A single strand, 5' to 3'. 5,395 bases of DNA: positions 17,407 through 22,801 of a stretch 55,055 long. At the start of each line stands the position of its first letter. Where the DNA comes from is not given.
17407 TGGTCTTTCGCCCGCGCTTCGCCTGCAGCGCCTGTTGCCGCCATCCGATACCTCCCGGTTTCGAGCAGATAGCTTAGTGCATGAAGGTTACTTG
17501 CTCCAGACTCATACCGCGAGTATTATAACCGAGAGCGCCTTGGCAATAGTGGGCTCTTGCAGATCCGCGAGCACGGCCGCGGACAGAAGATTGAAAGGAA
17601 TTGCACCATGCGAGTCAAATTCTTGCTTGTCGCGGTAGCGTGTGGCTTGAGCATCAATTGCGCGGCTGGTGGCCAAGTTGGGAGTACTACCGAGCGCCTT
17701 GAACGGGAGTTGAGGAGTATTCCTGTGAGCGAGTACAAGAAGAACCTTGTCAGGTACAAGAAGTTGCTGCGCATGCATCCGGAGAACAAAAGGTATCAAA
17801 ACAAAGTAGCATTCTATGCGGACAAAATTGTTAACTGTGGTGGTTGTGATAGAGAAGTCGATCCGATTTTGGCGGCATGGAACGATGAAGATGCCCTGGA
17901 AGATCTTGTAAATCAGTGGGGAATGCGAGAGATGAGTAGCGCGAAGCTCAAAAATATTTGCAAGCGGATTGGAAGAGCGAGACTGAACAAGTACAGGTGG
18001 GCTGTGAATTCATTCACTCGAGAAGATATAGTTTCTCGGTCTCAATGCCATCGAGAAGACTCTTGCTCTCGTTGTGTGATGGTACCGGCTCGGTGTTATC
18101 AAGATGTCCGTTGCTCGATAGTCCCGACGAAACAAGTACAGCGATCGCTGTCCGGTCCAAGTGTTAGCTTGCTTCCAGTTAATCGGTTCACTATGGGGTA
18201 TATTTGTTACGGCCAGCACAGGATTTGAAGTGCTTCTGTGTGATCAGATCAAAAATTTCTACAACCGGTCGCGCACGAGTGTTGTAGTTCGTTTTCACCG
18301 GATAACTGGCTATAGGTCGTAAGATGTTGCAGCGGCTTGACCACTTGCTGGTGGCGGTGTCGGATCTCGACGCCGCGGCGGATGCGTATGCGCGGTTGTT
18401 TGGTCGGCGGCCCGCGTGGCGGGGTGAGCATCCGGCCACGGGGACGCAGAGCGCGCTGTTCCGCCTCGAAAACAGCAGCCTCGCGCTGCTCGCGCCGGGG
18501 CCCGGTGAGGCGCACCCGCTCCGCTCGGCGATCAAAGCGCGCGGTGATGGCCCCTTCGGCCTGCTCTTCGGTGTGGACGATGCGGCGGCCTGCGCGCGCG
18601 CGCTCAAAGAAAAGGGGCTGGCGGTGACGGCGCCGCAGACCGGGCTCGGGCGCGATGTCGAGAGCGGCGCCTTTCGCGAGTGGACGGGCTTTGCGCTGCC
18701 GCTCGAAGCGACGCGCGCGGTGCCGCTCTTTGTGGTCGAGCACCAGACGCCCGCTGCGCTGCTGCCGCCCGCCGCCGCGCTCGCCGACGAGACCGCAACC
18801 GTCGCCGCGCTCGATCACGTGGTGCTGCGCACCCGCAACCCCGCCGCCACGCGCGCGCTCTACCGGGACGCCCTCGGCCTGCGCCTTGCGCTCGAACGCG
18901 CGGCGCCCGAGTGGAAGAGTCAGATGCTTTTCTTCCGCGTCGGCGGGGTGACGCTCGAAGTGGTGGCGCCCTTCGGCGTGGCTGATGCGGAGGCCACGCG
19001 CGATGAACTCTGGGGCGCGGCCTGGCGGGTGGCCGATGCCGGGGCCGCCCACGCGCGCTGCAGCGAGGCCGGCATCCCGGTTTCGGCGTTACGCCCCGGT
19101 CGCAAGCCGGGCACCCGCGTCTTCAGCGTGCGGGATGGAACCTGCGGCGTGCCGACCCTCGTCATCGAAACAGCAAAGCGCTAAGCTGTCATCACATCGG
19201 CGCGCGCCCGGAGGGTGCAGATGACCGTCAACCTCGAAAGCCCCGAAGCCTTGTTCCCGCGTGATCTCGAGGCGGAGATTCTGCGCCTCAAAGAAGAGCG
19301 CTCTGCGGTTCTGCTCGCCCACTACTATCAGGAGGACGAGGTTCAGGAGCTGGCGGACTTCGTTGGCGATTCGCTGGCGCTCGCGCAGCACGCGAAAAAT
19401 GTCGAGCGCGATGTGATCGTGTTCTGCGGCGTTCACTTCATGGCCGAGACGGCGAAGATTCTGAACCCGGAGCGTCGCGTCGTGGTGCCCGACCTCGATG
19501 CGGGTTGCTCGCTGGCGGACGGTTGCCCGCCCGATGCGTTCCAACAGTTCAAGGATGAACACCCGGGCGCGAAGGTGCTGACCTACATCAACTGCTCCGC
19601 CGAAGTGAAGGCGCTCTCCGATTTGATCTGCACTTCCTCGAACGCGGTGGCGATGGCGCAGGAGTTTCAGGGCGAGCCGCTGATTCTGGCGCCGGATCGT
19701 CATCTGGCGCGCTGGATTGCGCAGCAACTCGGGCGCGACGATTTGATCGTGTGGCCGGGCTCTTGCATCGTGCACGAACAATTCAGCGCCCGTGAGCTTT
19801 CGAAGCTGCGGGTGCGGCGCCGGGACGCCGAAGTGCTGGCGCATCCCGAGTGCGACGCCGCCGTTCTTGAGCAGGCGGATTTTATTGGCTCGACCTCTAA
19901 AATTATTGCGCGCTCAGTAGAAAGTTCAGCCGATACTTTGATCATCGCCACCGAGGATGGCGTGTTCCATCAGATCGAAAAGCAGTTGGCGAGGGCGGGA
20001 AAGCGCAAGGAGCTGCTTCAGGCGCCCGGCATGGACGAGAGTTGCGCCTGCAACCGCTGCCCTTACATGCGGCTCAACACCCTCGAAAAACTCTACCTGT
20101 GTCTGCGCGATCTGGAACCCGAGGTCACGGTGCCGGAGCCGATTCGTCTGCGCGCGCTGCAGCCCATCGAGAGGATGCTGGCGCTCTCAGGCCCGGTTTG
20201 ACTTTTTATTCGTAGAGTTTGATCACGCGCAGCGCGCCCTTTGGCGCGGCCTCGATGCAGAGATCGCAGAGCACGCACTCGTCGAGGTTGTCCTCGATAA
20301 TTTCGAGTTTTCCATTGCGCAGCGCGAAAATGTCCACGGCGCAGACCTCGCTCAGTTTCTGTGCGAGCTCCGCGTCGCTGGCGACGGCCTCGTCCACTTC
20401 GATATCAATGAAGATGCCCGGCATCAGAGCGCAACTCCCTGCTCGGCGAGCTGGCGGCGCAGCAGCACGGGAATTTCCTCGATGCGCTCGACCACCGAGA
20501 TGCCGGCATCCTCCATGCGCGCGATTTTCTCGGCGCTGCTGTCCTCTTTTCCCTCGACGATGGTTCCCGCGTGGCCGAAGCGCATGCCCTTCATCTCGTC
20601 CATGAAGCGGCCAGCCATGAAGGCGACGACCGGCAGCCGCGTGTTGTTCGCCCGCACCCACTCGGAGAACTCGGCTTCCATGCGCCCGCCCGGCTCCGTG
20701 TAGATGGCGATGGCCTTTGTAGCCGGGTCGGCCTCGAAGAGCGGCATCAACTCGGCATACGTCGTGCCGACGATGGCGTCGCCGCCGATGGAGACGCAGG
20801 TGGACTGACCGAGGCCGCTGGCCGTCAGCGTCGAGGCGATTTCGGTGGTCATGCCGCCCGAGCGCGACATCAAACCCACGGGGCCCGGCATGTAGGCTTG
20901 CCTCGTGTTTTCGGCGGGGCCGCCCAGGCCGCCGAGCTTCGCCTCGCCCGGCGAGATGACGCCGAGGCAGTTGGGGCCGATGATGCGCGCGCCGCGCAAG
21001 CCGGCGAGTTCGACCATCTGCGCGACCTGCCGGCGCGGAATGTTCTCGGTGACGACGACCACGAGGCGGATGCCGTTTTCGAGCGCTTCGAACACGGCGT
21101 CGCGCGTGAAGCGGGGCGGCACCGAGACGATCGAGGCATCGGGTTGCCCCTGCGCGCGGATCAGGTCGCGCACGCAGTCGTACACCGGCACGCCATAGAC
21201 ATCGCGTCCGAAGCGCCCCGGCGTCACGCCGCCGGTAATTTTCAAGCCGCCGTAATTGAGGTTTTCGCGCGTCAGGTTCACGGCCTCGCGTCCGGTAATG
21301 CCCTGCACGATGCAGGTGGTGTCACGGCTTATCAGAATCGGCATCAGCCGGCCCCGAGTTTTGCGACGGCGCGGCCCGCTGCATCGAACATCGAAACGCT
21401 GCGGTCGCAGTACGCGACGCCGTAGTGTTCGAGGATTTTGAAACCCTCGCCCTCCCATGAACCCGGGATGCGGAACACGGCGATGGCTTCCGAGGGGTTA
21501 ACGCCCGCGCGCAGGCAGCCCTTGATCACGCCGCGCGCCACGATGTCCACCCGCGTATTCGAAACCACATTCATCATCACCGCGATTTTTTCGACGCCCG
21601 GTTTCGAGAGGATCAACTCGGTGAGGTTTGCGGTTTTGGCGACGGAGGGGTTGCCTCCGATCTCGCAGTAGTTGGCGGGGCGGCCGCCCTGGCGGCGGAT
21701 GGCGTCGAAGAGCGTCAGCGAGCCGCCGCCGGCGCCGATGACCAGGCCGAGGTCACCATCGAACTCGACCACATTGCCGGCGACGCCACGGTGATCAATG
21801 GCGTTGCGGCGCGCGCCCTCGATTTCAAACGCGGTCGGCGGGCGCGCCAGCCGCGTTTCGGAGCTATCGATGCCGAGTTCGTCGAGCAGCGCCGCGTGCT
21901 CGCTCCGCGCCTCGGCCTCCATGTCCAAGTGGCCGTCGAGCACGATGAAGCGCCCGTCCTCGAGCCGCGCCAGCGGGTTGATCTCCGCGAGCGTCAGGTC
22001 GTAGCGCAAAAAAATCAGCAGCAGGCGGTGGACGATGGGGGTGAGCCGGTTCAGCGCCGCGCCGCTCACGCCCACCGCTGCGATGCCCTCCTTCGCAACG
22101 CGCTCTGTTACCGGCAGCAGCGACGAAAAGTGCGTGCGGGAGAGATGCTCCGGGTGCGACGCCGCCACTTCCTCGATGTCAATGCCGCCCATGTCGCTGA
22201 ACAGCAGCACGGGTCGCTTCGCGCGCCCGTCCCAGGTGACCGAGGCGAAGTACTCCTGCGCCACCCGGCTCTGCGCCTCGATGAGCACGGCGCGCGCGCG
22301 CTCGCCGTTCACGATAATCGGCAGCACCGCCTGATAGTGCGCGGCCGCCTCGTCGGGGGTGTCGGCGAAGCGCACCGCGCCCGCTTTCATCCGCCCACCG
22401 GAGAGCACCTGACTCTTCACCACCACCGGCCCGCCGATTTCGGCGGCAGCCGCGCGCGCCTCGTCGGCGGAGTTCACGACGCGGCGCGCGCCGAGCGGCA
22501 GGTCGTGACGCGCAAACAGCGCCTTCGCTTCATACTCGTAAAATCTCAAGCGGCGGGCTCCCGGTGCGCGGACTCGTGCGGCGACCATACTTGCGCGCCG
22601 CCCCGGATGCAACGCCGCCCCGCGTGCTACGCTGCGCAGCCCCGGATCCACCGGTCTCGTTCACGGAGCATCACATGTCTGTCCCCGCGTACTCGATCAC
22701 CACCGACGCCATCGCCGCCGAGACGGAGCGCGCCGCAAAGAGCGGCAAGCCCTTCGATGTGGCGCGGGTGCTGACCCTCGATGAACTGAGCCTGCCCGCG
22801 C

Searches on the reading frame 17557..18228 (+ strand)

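Call 99: search_protein_families(library=pfam, proteins=[window:17557-18228:+], max_evalue=1)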
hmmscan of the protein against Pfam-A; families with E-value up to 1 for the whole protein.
window:17557-18228:+ (223 aa): 1 family
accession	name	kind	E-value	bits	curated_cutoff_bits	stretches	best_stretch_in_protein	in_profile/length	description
PF01610.23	DDE_Tnp_ISL3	-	0.042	14.1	23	1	45-155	98-195/240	Transposase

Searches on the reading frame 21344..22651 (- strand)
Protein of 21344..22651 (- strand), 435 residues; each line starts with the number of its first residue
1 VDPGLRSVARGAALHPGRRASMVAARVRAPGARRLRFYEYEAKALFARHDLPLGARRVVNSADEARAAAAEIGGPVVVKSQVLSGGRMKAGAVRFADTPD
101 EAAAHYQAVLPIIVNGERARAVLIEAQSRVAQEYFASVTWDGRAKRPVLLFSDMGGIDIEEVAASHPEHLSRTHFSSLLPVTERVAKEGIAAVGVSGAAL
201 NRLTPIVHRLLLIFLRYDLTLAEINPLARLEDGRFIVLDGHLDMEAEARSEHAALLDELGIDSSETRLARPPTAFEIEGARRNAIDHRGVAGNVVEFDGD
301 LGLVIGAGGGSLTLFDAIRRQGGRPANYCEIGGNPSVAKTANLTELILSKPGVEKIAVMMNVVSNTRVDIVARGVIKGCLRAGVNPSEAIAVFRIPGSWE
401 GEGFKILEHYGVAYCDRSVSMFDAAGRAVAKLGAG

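Call 27: search_protein_families(library=pfam, proteins=[window:21344-22651:-], max_evalue=0.00001)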
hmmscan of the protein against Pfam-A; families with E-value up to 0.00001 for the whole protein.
window:21344-22651:- (435 aa): 3 families
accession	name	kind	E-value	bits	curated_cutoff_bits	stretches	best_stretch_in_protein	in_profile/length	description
PF08442.15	ATP-grasp_2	-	8.6e-45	153.3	29.5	1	37-228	2-201/202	ATP-grasp domain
PF13549.11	ATP-grasp_5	-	4.9e-09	36.3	27.6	1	32-239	5-216/221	ATP-grasp domain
PF24948.1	Citrate_synth_N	-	3.1e-06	27.1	83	1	76-246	54-224/232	ATP-citrate synthase ATP-grasp domain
